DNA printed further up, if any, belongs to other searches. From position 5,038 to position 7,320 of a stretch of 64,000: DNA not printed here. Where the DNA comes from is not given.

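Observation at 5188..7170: [FeFe]-hydrogenase H-domain fused directly to a histidine kinase: a putative one-polypeptide H2 sensor kinase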

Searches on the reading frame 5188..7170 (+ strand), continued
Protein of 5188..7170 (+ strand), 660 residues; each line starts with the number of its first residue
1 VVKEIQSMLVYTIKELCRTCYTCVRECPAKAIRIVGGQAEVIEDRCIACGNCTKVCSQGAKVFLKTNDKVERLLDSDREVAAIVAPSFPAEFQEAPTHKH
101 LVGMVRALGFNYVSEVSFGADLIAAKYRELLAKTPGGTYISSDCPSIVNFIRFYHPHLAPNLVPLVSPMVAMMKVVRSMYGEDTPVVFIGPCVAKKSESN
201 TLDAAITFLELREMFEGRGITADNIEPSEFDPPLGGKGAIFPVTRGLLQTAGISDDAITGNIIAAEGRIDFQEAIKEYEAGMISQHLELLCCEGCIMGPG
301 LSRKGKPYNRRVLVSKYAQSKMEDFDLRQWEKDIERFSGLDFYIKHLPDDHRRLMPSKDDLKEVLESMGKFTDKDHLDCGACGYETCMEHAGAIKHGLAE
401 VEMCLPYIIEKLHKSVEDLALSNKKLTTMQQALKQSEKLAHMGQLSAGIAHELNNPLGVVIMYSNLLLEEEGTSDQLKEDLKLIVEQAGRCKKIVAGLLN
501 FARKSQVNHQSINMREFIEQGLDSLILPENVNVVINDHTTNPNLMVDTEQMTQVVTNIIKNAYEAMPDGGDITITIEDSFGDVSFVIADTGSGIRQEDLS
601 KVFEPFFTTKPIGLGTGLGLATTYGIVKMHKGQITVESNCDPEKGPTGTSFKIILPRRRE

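Call 7: find_homologous_proteins(query=window:5188-7170:+, max_evalue=1e-10)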
Query window:5188-7170:+ (660 aa): 7426 proteins with E <= 1e-10 among 8000 candidates; the best 120 are listed.
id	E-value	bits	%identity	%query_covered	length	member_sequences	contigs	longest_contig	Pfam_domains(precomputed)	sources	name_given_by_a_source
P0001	0.0e+0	1490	99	99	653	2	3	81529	PF02906.20,PF04060.19,PF00037.33,PF02518.32,PF00512.32,PF12838.13,PF13237.12,PF13187.12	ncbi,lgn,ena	-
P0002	0.0e+0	1232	81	99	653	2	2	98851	PF02906.20,PF04060.19,PF00037.33,PF02518.32,PF00512.32,PF12838.13,PF13237.12,PF13187.12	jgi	jgi:iron only hydrogenase large subunit-like protein/nitrogen-specific signal transduction histidine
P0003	0.0e+0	1219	80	99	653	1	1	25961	PF02906.20,PF04060.19,PF00037.33,PF02518.32,PF00512.32,PF12838.13,PF13237.12,PF13187.12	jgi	jgi:iron only hydrogenase large subunit-like protein/nitrogen-specific signal transduction histidine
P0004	0.0e+0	1213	79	99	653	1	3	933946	PF02906.20,PF04060.19,PF00037.33,PF02518.32,PF00512.32,PF12838.13,PF13237.12,PF13187.12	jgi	jgi:iron only hydrogenase large subunit-like protein/nitrogen-specific signal transduction histidine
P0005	0.0e+0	1211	79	99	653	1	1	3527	PF02906.20,PF04060.19,PF00037.33,PF02518.32,PF00512.32,PF12838.13,PF13237.12,PF13187.12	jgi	jgi:iron only hydrogenase large subunit-like protein/nitrogen-specific signal transduction histidine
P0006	0.0e+0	1209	79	99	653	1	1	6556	PF02906.20,PF04060.19,PF00037.33,PF02518.32,PF00512.32,PF12838.13,PF13237.12,PF13187.12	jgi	jgi:iron only hydrogenase large subunit-like protein/nitrogen-specific signal transduction histidine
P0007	0.0e+0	1209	80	99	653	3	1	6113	PF02906.20,PF04060.19,PF00037.33,PF02518.32,PF00512.32,PF12838.13,PF13237.12,PF13187.12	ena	-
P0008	0.0e+0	1207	79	99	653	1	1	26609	PF02906.20,PF04060.19,PF00037.33,PF02518.32,PF00512.32,PF12838.13,PF13237.12,PF13187.12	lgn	-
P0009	0.0e+0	1207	78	99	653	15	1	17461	PF02906.20,PF04060.19,PF00037.33,PF02518.32,PF00512.32,PF12838.13,PF13237.12,PF13187.12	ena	-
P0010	0.0e+0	1206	79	99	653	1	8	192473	PF02906.20,PF04060.19,PF00037.33,PF02518.32,PF00512.32,PF12838.13,PF13237.12,PF13187.12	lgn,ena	-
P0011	0.0e+0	1200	79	99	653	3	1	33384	PF02906.20,PF04060.19,PF00037.33,PF02518.32,PF00512.32,PF12838.13,PF13237.12,PF13187.12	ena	-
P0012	0.0e+0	1199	78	99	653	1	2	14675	PF02906.20,PF04060.19,PF00037.33,PF02518.32,PF00512.32,PF12838.13,PF13237.12,PF13187.12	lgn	-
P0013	0.0e+0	1198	78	99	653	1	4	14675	PF02906.20,PF04060.19,PF00037.33,PF02518.32,PF00512.32,PF12838.13,PF13237.12,PF13187.12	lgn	-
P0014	0.0e+0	1189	78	99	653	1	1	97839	PF02906.20,PF04060.19,PF00037.33,PF02518.32,PF00512.32,PF12838.13,PF13237.12,PF13187.12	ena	-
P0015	0.0e+0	1188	77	99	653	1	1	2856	PF02906.20,PF04060.19,PF00037.33,PF02518.32,PF00512.32,PF12838.13,PF13237.12,PF13187.12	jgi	-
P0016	0.0e+0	1179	77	99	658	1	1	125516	PF02906.20,PF04060.19,PF00037.33,PF02518.32,PF00512.32,PF12838.13,PF13237.12,PF13187.12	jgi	-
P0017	0.0e+0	1177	77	99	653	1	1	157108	PF02906.20,PF04060.19,PF00037.33,PF02518.32,PF00512.32,PF12838.13,PF13237.12,PF13187.12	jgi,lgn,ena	-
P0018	0.0e+0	1174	77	99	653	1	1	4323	PF02906.20,PF04060.19,PF00037.33,PF02518.32,PF00512.32,PF12838.13,PF13237.12,PF13187.12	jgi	-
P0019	0.0e+0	1152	75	99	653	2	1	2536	PF02906.20,PF04060.19,PF00037.33,PF02518.32,PF00512.32,PF12838.13,PF13237.12,PF13187.12,PF14501.13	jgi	-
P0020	0.0e+0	1076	72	99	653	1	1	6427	PF02906.20,PF04060.19,PF00037.33,PF02518.32,PF00512.32,PF13237.12,PF13187.12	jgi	jgi:two-component system NtrC family sensor kinase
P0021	0.0e+0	1075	71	99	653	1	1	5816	PF02906.20,PF04060.19,PF00037.33,PF02518.32,PF00512.32,PF12838.13,PF13237.12,PF13187.12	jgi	jgi:iron only hydrogenase large subunit-like protein/nitrogen-specific signal transduction histidine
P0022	0.0e+0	1073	72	99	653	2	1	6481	PF02906.20,PF04060.19,PF00037.33,PF02518.32,PF00512.32,PF13237.12,PF13187.12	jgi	jgi:two-component system NtrC family sensor kinase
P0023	0.0e+0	1072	71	99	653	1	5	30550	PF02906.20,PF04060.19,PF00037.33,PF02518.32,PF00512.32,PF13237.12,PF13187.12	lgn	-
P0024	0.0e+0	1071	70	99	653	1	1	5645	PF02906.20,PF04060.19,PF00037.33,PF02518.32,PF00512.32,PF12838.13,PF13237.12,PF13187.12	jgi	jgi:iron only hydrogenase large subunit-like protein/nitrogen-specific signal transduction histidine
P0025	0.0e+0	1071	71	99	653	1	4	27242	PF02906.20,PF04060.19,PF00037.33,PF02518.32,PF00512.32,PF12838.13,PF13237.12,PF13187.12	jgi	jgi:two-component system NtrC family sensor kinase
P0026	0.0e+0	1071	71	99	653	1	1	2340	PF02906.20,PF04060.19,PF00037.33,PF02518.32,PF00512.32,PF12838.13,PF13237.12,PF13187.12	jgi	jgi:two-component system NtrC family sensor kinase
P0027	0.0e+0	1071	70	99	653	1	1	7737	PF02906.20,PF04060.19,PF00037.33,PF02518.32,PF00512.32,PF12838.13,PF13237.12,PF13187.12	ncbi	-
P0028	0.0e+0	1070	70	99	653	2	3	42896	PF02906.20,PF04060.19,PF00037.33,PF02518.32,PF00512.32,PF12838.13,PF13237.12,PF13187.12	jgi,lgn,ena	-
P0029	0.0e+0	1070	71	99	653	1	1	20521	PF02906.20,PF04060.19,PF00037.33,PF02518.32,PF00512.32,PF12838.13,PF13237.12,PF13187.12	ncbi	ncbi:MAG: [Fe-Fe] hydrogenase large subunit C-terminal domain-containing protein [Bacteroidales bact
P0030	0.0e+0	1070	70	99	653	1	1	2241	PF02906.20,PF04060.19,PF00037.33,PF02518.32,PF00512.32,PF13237.12,PF13187.12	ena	-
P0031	0.0e+0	1070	70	99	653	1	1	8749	PF02906.20,PF04060.19,PF00037.33,PF02518.32,PF00512.32,PF12838.13,PF13237.12,PF13187.12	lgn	-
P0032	0.0e+0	1069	72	99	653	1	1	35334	PF02906.20,PF04060.19,PF00037.33,PF02518.32,PF00512.32,PF12838.13,PF13237.12,PF13187.12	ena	-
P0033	0.0e+0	1069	71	99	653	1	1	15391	PF02906.20,PF04060.19,PF00037.33,PF02518.32,PF00512.32,PF12838.13,PF13237.12,PF13187.12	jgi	jgi:two-component system NtrC family sensor kinase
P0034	0.0e+0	1069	72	99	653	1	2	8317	PF02906.20,PF04060.19,PF00037.33,PF02518.32,PF00512.32,PF13237.12,PF13187.12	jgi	jgi:two-component system NtrC family sensor kinase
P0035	0.0e+0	1068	70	99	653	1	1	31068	PF02906.20,PF04060.19,PF00037.33,PF02518.32,PF00512.32,PF12838.13,PF13237.12,PF13187.12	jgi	jgi:iron only hydrogenase large subunit-like protein/nitrogen-specific signal transduction histidine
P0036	0.0e+0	1068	71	99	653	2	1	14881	PF02906.20,PF04060.19,PF00037.33,PF02518.32,PF00512.32,PF13237.12,PF13187.12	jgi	jgi:iron only hydrogenase large subunit-like protein/nitrogen-specific signal transduction histidine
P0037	0.0e+0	1068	70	99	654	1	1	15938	PF02906.20,PF04060.19,PF00037.33,PF02518.32,PF00512.32,PF13237.12,PF13187.12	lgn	-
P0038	0.0e+0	1068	70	99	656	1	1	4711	PF02906.20,PF04060.19,PF00037.33,PF02518.32,PF00512.32,PF13237.12,PF13187.12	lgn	-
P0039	0.0e+0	1068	70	99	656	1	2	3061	PF02906.20,PF04060.19,PF00037.33,PF02518.32,PF00512.32,PF13237.12,PF13187.12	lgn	-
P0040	0.0e+0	1068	70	99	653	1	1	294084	PF02906.20,PF04060.19,PF00037.33,PF02518.32,PF00512.32,PF12838.13,PF13237.12,PF13187.12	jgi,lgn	jgi:two-component system NtrC family sensor kinase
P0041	0.0e+0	1068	71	99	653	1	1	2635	PF02906.20,PF04060.19,PF00037.33,PF02518.32,PF00512.32,PF12838.13,PF13237.12,PF13187.12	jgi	jgi:iron only hydrogenase large subunit-like protein/nitrogen-specific signal transduction histidine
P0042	0.0e+0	1067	70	99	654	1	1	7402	PF02906.20,PF04060.19,PF00037.33,PF02518.32,PF00512.32,PF13237.12,PF13187.12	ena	-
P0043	0.0e+0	1067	71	99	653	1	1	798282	PF02906.20,PF04060.19,PF00037.33,PF02518.32,PF00512.32,PF12838.13,PF13237.12,PF13187.12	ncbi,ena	-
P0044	0.0e+0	1067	72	99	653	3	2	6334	PF02906.20,PF04060.19,PF00037.33,PF02518.32,PF00512.32,PF13237.12,PF13187.12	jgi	jgi:two-component system NtrC family sensor kinase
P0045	0.0e+0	1067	71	99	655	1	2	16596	PF02906.20,PF04060.19,PF00037.33,PF02518.32,PF00512.32,PF12838.13,PF13237.12,PF13187.12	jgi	jgi:two-component system NtrC family sensor kinase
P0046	0.0e+0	1067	70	99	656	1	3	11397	PF02906.20,PF04060.19,PF00037.33,PF02518.32,PF00512.32,PF13237.12,PF13187.12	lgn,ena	-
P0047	0.0e+0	1066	71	99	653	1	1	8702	PF02906.20,PF04060.19,PF00037.33,PF02518.32,PF00512.32,PF12838.13,PF13237.12,PF13187.12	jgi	-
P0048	0.0e+0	1066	71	99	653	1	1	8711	PF02906.20,PF04060.19,PF00037.33,PF02518.32,PF00512.32,PF13237.12,PF13187.12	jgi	jgi:two-component system NtrC family sensor kinase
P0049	0.0e+0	1066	70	99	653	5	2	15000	PF02906.20,PF04060.19,PF00037.33,PF02518.32,PF00512.32,PF12838.13,PF13237.12,PF13187.12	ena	-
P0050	0.0e+0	1066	71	99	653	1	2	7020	PF02906.20,PF04060.19,PF00037.33,PF02518.32,PF00512.32,PF13237.12,PF13187.12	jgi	jgi:two-component system NtrC family sensor kinase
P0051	0.0e+0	1066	70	99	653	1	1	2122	PF02906.20,PF04060.19,PF00037.33,PF02518.32,PF00512.32,PF12838.13,PF13237.12,PF13187.12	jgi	jgi:two-component system NtrC family sensor kinase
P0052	0.0e+0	1065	71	99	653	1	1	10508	PF02906.20,PF04060.19,PF00037.33,PF02518.32,PF00512.32,PF13237.12,PF13187.12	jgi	jgi:two-component system NtrC family sensor kinase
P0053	0.0e+0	1065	71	99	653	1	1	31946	PF02906.20,PF04060.19,PF00037.33,PF02518.32,PF00512.32,PF12838.13,PF13237.12,PF13187.12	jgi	jgi:iron only hydrogenase large subunit-like protein/nitrogen-specific signal transduction histidine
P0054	0.0e+0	1065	70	99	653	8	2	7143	PF02906.20,PF04060.19,PF00037.33,PF02518.32,PF00512.32,PF12838.13,PF13237.12,PF13187.12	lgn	-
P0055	0.0e+0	1065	69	99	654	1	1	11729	PF02906.20,PF04060.19,PF00037.33,PF02518.32,PF00512.32,PF12838.13,PF13237.12,PF13187.12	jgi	jgi:iron only hydrogenase large subunit-like protein/nitrogen-specific signal transduction histidine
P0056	0.0e+0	1065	70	99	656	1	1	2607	PF02906.20,PF04060.19,PF00037.33,PF02518.32,PF00512.32,PF13237.12,PF13187.12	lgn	-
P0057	0.0e+0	1065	71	99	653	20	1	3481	PF02906.20,PF04060.19,PF00037.33,PF02518.32,PF00512.32,PF13237.12,PF13187.12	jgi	-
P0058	0.0e+0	1064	71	99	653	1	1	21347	PF02906.20,PF04060.19,PF00037.33,PF02518.32,PF00512.32,PF12838.13,PF13237.12,PF13187.12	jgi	jgi:iron only hydrogenase large subunit-like protein/nitrogen-specific signal transduction histidine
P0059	0.0e+0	1064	70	99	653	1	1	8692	PF02906.20,PF04060.19,PF00037.33,PF02518.32,PF00512.32,PF12838.13,PF13237.12,PF13187.12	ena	-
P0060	0.0e+0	1064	70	100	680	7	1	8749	PF02906.20,PF04060.19,PF00037.33,PF02518.32,PF00512.32,PF13237.12,PF13187.12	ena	-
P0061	0.0e+0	1064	70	99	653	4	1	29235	PF02906.20,PF04060.19,PF00037.33,PF02518.32,PF00512.32,PF12838.13,PF13237.12,PF13187.12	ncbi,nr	ncbi:MAG: ATP-binding protein [Bacteroidia bacterium]|nr:ATP-binding protein [Bacteroidia bacterium]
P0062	0.0e+0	1064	70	99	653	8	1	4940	PF02906.20,PF04060.19,PF00037.33,PF02518.32,PF00512.32,PF13237.12,PF13187.12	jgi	-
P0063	0.0e+0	1064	70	99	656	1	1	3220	PF02906.20,PF04060.19,PF00037.33,PF02518.32,PF00512.32,PF13237.12,PF13187.12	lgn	-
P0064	0.0e+0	1064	70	99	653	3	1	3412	PF02906.20,PF04060.19,PF00037.33,PF02518.32,PF00512.32,PF13237.12,PF13187.12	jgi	-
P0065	0.0e+0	1064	71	99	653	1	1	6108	PF02906.20,PF04060.19,PF00037.33,PF02518.32,PF00512.32,PF12838.13,PF13237.12,PF13187.12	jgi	jgi:two-component system NtrC family sensor kinase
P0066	0.0e+0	1064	70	99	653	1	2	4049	PF02906.20,PF04060.19,PF00037.33,PF02518.32,PF00512.32,PF12838.13,PF13237.12,PF13187.12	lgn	-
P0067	0.0e+0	1063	70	99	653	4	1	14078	PF02906.20,PF04060.19,PF00037.33,PF02518.32,PF00512.32,PF13237.12,PF13187.12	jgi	jgi:iron only hydrogenase large subunit-like protein/nitrogen-specific signal transduction histidine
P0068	0.0e+0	1063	71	99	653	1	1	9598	PF02906.20,PF04060.19,PF00037.33,PF02518.32,PF00512.32,PF12838.13,PF13237.12,PF13187.12,PF14501.13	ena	-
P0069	0.0e+0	1063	71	99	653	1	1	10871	PF02906.20,PF04060.19,PF00037.33,PF02518.32,PF00512.32,PF12838.13,PF13237.12,PF13187.12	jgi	jgi:two-component system NtrC family sensor kinase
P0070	0.0e+0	1063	70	99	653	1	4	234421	PF02906.20,PF04060.19,PF00037.33,PF02518.32,PF00512.32,PF12838.13,PF13237.12,PF13187.12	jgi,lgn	jgi:iron only hydrogenase large subunit-like protein/nitrogen-specific signal transduction histidine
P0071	0.0e+0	1063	70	99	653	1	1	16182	PF02906.20,PF04060.19,PF00037.33,PF02518.32,PF00512.32,PF12838.13,PF13237.12,PF13187.12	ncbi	-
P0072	0.0e+0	1063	70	99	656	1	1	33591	PF02906.20,PF04060.19,PF00037.33,PF02518.32,PF00512.32,PF13237.12,PF13187.12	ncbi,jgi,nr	ncbi:MAG: [Fe-Fe] hydrogenase large subunit C-terminal domain-containing protein [Bacteroidales bact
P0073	0.0e+0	1063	70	99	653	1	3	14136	PF02906.20,PF04060.19,PF00037.33,PF02518.32,PF00512.32,PF13237.12,PF13187.12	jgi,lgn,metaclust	metaclust:\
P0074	0.0e+0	1063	70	99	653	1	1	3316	PF02906.20,PF04060.19,PF00037.33,PF02518.32,PF00512.32,PF12838.13,PF13237.12,PF13187.12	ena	-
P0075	0.0e+0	1063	70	99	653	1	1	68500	PF02906.20,PF04060.19,PF00037.33,PF02518.32,PF00512.32,PF12838.13,PF13237.12,PF13187.12,PF14501.13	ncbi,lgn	-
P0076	0.0e+0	1063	70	99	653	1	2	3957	PF02906.20,PF04060.19,PF00037.33,PF02518.32,PF00512.32,PF12838.13,PF13237.12,PF13187.12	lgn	-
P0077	0.0e+0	1063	70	99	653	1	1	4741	PF02906.20,PF04060.19,PF00037.33,PF02518.32,PF00512.32,PF13237.12,PF13187.12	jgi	-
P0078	0.0e+0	1062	71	99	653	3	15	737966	PF02906.20,PF04060.19,PF00037.33,PF02518.32,PF00512.32,PF12838.13,PF13237.12,PF13187.12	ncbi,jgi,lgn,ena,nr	ncbi:MAG TPA: [Fe-Fe] hydrogenase large subunit C-terminal domain-containing protein [Bacteroidales 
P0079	0.0e+0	1062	70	99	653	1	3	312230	PF02906.20,PF04060.19,PF00037.33,PF02518.32,PF00512.32,PF13237.12,PF13187.12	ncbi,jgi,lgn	jgi:iron only hydrogenase large subunit-like protein/nitrogen-specific signal transduction histidine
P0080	0.0e+0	1062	70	99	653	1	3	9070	PF02906.20,PF04060.19,PF00037.33,PF02518.32,PF00512.32,PF12838.13,PF13237.12,PF13187.12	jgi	jgi:two-component system NtrC family sensor kinase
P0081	0.0e+0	1062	71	99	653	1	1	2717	PF02906.20,PF04060.19,PF00037.33,PF02518.32,PF00512.32,PF12838.13,PF13237.12,PF13187.12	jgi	-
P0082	0.0e+0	1062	70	99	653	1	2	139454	PF02906.20,PF04060.19,PF00037.33,PF02518.32,PF00512.32,PF12838.13,PF13237.12,PF13187.12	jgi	jgi:iron only hydrogenase large subunit-like protein/nitrogen-specific signal transduction histidine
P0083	0.0e+0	1062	71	99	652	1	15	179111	PF02906.20,PF04060.19,PF00037.33,PF02518.32,PF00512.32,PF12838.13,PF13237.12,PF13187.12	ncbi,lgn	-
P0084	0.0e+0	1062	71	99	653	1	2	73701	PF02906.20,PF04060.19,PF00037.33,PF02518.32,PF00512.32,PF12838.13,PF13589.13,PF13237.12,PF13187.12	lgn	-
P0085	0.0e+0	1062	70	99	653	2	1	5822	PF02906.20,PF04060.19,PF12837.13,PF00037.33,PF02518.32,PF00512.32,PF12838.13,PF13237.12,PF13187.12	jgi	-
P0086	0.0e+0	1062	69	99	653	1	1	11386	PF02906.20,PF04060.19,PF00037.33,PF02518.32,PF00512.32,PF12838.13,PF13237.12,PF13187.12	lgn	-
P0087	0.0e+0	1062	70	99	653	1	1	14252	PF02906.20,PF04060.19,PF00037.33,PF02518.32,PF00512.32,PF12838.13,PF13237.12,PF13187.12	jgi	-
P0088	0.0e+0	1062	70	99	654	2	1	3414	PF02906.20,PF04060.19,PF00037.33,PF02518.32,PF00512.32,PF13237.12,PF13187.12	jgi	jgi:signal transduction histidine kinase/iron only hydrogenase large subunit-like protein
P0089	0.0e+0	1062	71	99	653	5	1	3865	PF02906.20,PF04060.19,PF00037.33,PF02518.32,PF00512.32,PF12838.13,PF13237.12,PF13187.12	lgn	-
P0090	0.0e+0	1062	70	99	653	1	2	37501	PF02906.20,PF04060.19,PF00037.33,PF02518.32,PF00512.32,PF13237.12,PF13187.12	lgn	-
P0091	0.0e+0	1061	70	99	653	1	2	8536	PF02906.20,PF04060.19,PF00037.33,PF02518.32,PF00512.32,PF12838.13,PF13237.12,PF13187.12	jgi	jgi:iron only hydrogenase large subunit-like protein/nitrogen-specific signal transduction histidine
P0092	0.0e+0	1061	70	99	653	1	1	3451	PF02906.20,PF04060.19,PF00037.33,PF02518.32,PF00512.32,PF12838.13,PF13237.12,PF13187.12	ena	-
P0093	0.0e+0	1061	70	97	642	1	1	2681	PF02906.20,PF04060.19,PF02518.32,PF00512.32,PF13237.12,PF13187.12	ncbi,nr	ncbi:MAG: histidine kinase, partial [Bacteroidales bacterium]|nr:histidine kinase [Bacteroidales bac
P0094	0.0e+0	1061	70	99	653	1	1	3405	PF02906.20,PF04060.19,PF00037.33,PF02518.32,PF00512.32,PF12838.13,PF13237.12,PF13187.12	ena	-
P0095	0.0e+0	1061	69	99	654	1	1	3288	PF02906.20,PF04060.19,PF00037.33,PF02518.32,PF00512.32,PF12838.13,PF13237.12,PF13187.12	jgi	jgi:iron only hydrogenase large subunit-like protein/nitrogen-specific signal transduction histidine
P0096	0.0e+0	1061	70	99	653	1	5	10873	PF02906.20,PF04060.19,PF00037.33,PF02518.32,PF00512.32,PF12838.13,PF13237.12,PF13187.12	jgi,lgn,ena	-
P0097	0.0e+0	1060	70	99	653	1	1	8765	PF02906.20,PF04060.19,PF00037.33,PF02518.32,PF00512.32,PF13237.12,PF13187.12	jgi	jgi:iron only hydrogenase large subunit-like protein/nitrogen-specific signal transduction histidine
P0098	0.0e+0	1060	70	99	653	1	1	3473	PF02906.20,PF04060.19,PF00037.33,PF02518.32,PF00512.32,PF12838.13,PF13237.12,PF13187.12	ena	-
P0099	0.0e+0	1060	71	99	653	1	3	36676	PF02906.20,PF04060.19,PF00037.33,PF02518.32,PF00512.32,PF12838.13,PF13237.12,PF13187.12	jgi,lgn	-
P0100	0.0e+0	1060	70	99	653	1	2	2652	PF02906.20,PF04060.19,PF00037.33,PF02518.32,PF00512.32,PF12838.13,PF13237.12,PF13187.12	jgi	-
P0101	0.0e+0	1060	69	99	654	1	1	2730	PF02906.20,PF04060.19,PF00037.33,PF02518.32,PF00512.32,PF12838.13,PF13237.12,PF13187.12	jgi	-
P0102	0.0e+0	1060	70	99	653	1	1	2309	PF02906.20,PF04060.19,PF00037.33,PF02518.32,PF00512.32,PF13237.12,PF13187.12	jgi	-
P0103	0.0e+0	1060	70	99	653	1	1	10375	PF02906.20,PF04060.19,PF00037.33,PF02518.32,PF00512.32,PF12838.13,PF13237.12,PF13187.12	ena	-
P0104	0.0e+0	1060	70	99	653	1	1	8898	PF02906.20,PF04060.19,PF00037.33,PF02518.32,PF00512.32,PF12838.13,PF13237.12,PF13187.12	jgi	jgi:iron only hydrogenase large subunit-like protein/nitrogen-specific signal transduction histidine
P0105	0.0e+0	1060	69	99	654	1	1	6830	PF02906.20,PF04060.19,PF00037.33,PF02518.32,PF00512.32,PF12838.13,PF13237.12,PF13187.12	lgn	-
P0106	0.0e+0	1060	69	99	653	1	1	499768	PF02906.20,PF04060.19,PF00037.33,PF02518.32,PF00512.32,PF12838.13,PF13237.12,PF13187.12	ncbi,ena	-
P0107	0.0e+0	1060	70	99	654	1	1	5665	PF02906.20,PF04060.19,PF00037.33,PF02518.32,PF00512.32,PF13237.12,PF13187.12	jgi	jgi:iron only hydrogenase large subunit-like protein/nitrogen-specific signal transduction histidine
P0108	0.0e+0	1060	69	99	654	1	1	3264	PF02906.20,PF04060.19,PF00037.33,PF02518.32,PF00512.32,PF12838.13,PF13237.12,PF13187.12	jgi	jgi:two-component system NtrC family sensor kinase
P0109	0.0e+0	1060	70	99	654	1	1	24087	PF02906.20,PF04060.19,PF00037.33,PF02518.32,PF00512.32,PF13237.12,PF13187.12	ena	-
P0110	0.0e+0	1060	69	99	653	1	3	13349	PF02906.20,PF04060.19,PF00037.33,PF02518.32,PF00512.32,PF12838.13,PF13237.12,PF13187.12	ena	-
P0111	0.0e+0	1060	69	99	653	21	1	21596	PF02906.20,PF04060.19,PF00037.33,PF02518.32,PF00512.32,PF12838.13,PF13237.12,PF13187.12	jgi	-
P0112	0.0e+0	1060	70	99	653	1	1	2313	PF02906.20,PF04060.19,PF00037.33,PF02518.32,PF00512.32,PF12838.13,PF13237.12,PF13187.12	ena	-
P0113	0.0e+0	1059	71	99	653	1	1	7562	PF02906.20,PF04060.19,PF00037.33,PF02518.32,PF00512.32,PF12838.13,PF13589.13,PF13237.12,PF13187.12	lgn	-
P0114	0.0e+0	1059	70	99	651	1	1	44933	PF02906.20,PF04060.19,PF00037.33,PF02518.32,PF00512.32,PF12838.13,PF13237.12,PF13187.12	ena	-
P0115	0.0e+0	1059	70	99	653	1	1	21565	PF02906.20,PF04060.19,PF00037.33,PF02518.32,PF00512.32,PF13237.12,PF13187.12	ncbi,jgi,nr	ncbi:MAG: ATP-binding protein [Bacteroidales bacterium]|jgi:iron only hydrogenase large subunit-like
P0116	0.0e+0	1059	70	99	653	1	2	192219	PF02906.20,PF04060.19,PF00037.33,PF02518.32,PF00512.32,PF12838.13,PF13237.12,PF13187.12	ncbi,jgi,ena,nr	ncbi:MAG TPA: [Fe-Fe] hydrogenase large subunit C-terminal domain-containing protein [Bacteroidales 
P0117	0.0e+0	1059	70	99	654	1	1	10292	PF02906.20,PF04060.19,PF00037.33,PF02518.32,PF00512.32,PF13237.12,PF13187.12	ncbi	-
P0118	0.0e+0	1059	69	99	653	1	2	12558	PF02906.20,PF04060.19,PF00037.33,PF02518.32,PF00512.32,PF12838.13,PF13237.12,PF13187.12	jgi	jgi:iron only hydrogenase large subunit-like protein/nitrogen-specific signal transduction histidine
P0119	0.0e+0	1059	71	99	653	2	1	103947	PF02906.20,PF04060.19,PF00037.33,PF02518.32,PF00512.32,PF12838.13,PF13237.12,PF13187.12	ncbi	ncbi:MAG: [Fe-Fe] hydrogenase large subunit C-terminal domain-containing protein [Bacteroidota bacte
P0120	0.0e+0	1059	69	99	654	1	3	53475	PF02906.20,PF04060.19,PF00037.33,PF02518.32,PF00512.32,PF12838.13,PF13237.12,PF13187.12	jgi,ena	-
